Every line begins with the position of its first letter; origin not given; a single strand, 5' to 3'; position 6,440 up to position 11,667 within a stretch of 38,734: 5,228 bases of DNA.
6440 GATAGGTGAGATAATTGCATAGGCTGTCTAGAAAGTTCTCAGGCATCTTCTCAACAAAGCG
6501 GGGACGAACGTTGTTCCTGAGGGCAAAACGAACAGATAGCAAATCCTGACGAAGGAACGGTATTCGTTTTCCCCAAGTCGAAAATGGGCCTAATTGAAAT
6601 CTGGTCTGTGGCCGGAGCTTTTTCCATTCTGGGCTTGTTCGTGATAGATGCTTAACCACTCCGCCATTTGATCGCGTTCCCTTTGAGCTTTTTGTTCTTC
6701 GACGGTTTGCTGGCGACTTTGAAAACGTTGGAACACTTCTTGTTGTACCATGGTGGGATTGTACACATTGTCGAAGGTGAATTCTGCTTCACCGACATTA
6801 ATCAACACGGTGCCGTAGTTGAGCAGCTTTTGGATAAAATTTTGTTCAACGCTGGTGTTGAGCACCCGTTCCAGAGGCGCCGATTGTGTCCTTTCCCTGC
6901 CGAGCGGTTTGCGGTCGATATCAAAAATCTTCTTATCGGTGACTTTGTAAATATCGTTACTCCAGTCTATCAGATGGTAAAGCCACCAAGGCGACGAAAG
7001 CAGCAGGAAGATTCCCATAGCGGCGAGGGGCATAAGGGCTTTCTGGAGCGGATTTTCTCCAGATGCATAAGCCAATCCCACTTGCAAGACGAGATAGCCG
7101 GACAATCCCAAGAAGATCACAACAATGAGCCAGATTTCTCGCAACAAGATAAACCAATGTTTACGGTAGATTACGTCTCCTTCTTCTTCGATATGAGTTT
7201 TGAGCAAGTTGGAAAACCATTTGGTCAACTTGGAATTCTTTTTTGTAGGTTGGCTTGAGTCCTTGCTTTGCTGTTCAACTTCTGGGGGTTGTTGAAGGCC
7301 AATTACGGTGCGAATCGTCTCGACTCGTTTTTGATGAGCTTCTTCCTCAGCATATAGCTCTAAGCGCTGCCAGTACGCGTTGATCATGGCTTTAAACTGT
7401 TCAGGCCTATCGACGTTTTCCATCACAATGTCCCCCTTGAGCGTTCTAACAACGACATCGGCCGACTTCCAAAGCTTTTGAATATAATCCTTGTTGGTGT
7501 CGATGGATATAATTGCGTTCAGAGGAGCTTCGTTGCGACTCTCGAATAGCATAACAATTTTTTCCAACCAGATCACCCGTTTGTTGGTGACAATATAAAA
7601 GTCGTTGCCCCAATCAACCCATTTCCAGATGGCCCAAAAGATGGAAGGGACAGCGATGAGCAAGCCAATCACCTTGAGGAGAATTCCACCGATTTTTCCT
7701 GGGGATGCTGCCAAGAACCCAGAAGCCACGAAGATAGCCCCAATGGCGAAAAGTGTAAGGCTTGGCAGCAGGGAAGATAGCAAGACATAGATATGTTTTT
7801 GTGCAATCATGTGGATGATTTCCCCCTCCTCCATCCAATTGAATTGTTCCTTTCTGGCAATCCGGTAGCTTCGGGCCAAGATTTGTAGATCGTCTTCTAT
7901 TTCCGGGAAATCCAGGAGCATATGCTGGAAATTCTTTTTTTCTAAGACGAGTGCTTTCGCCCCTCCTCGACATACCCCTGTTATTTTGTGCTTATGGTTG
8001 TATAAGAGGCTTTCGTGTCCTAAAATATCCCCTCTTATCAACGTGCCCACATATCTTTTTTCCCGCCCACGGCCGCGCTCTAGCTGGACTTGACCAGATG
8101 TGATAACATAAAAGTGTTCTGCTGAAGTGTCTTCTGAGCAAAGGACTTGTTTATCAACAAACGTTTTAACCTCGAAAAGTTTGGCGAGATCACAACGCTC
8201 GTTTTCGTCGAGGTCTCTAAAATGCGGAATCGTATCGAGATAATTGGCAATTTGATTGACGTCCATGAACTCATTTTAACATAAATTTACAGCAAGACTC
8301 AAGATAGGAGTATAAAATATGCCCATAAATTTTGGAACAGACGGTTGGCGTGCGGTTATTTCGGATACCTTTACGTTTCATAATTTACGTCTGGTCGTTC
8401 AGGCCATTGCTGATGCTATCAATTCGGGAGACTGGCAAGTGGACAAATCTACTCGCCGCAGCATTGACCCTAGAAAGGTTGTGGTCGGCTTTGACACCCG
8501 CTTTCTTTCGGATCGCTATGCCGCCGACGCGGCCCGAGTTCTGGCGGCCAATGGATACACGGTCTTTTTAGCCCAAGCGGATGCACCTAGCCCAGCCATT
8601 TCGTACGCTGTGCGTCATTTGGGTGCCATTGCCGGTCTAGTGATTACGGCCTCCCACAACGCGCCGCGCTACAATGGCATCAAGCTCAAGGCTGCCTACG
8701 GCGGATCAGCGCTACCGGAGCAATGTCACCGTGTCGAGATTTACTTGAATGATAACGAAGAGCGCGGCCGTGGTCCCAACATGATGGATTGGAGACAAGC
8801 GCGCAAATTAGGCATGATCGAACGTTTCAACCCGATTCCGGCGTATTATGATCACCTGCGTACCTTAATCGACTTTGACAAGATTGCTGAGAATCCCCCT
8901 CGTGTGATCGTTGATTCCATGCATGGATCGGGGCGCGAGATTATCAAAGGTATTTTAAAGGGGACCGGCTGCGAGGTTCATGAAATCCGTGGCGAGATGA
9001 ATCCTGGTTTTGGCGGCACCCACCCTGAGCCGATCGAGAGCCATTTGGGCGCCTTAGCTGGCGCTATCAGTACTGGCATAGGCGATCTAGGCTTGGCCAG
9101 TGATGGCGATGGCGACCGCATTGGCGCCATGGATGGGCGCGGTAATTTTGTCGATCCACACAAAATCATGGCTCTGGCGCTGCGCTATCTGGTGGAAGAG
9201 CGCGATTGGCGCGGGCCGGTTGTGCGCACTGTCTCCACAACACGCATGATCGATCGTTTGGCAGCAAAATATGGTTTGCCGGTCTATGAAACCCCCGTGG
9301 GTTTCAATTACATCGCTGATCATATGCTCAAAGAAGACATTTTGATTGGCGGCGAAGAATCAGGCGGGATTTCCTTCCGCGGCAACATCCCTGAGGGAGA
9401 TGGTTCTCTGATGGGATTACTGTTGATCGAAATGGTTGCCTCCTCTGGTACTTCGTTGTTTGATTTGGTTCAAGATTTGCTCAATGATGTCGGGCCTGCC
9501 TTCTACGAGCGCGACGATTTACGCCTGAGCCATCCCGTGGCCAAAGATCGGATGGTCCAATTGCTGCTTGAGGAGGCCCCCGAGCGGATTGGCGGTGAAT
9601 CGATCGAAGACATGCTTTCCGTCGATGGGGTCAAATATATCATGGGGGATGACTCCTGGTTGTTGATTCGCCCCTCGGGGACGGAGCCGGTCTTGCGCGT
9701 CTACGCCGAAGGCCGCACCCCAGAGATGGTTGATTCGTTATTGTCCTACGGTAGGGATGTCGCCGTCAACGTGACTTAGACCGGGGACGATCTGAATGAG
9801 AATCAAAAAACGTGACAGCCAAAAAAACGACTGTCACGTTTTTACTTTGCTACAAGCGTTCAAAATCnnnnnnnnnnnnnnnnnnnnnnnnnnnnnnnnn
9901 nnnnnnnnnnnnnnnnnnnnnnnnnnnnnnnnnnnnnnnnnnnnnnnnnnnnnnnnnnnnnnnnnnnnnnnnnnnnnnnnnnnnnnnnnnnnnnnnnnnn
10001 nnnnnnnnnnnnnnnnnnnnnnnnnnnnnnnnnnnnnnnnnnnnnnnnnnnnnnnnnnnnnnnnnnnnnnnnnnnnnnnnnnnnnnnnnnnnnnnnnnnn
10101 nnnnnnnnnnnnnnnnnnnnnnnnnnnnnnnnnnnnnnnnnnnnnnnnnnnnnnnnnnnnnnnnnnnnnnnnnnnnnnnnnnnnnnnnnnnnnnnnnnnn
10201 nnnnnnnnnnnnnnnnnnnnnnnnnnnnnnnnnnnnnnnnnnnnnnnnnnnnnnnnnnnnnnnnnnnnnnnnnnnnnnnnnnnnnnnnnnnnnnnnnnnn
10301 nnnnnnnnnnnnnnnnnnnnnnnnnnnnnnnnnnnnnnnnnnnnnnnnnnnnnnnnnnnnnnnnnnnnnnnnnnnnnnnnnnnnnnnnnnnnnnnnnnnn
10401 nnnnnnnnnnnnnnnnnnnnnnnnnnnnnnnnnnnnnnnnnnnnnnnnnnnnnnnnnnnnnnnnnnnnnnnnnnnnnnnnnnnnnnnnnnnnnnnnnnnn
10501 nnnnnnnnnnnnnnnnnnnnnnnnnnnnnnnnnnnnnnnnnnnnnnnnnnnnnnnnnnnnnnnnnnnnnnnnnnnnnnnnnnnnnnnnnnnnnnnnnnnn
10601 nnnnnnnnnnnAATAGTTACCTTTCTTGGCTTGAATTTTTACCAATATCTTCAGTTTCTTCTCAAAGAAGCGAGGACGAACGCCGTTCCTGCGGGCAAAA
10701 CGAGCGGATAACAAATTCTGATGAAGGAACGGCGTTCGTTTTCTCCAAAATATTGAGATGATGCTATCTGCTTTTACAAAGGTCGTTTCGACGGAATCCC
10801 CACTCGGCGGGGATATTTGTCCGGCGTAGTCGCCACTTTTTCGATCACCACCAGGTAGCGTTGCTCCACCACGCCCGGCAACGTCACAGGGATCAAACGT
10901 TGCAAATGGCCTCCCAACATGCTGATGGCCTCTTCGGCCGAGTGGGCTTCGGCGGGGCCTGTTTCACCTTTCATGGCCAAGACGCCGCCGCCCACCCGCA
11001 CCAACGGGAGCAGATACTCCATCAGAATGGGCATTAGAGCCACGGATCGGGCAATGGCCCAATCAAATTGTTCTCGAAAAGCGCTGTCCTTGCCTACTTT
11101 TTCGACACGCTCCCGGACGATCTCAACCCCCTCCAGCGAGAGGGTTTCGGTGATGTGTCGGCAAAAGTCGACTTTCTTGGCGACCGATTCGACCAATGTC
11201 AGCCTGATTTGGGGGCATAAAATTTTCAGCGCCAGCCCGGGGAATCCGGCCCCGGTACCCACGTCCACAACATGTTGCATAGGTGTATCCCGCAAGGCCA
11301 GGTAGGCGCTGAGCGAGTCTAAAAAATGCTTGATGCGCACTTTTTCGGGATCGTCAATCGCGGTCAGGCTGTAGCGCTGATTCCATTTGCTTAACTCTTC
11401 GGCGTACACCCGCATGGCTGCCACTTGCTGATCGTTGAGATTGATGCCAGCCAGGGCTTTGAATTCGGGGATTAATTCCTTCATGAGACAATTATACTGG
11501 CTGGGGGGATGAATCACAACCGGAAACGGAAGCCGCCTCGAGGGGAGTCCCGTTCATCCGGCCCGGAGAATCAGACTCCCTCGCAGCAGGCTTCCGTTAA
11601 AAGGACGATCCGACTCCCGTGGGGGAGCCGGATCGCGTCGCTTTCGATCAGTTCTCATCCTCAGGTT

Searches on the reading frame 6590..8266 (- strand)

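Call 85: search_protein_families(library=pfam, proteins=[window:6590-8266:-], max_evalue=0.00001)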
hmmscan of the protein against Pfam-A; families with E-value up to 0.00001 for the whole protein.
window:6590-8266:- (558 aa): 3 families
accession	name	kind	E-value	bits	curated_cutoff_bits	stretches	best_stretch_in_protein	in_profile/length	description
PF00027.35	cNMP_binding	-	2.5e-12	47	27.5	1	34-117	2-86/89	Cyclic nucleotide-binding domain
PF03703.20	bPH_2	-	4.6e-11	43.3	22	0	438-493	4-57/78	Bacterial PH domain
PF14470.12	bPH_3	-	1.3e-06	29.2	23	0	220-285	21-81/95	Bacterial PH domain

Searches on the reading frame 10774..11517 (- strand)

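Call 85: search_protein_families(library=pfam, proteins=[window:10774-11517:-], max_evalue=0.00001)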
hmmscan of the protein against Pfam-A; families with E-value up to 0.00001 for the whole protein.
window:10774-11517:- (247 aa): 2 families
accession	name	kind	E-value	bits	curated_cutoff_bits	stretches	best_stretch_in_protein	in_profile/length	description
PF02527.21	GidB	-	6.6e-45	153.2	27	1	32-206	2-171/184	rRNA small subunit methyltransferase G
PF13847.12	Methyltransf_31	-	6.6e-06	26.3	27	1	81-160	5-84/145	Methyltransferase domain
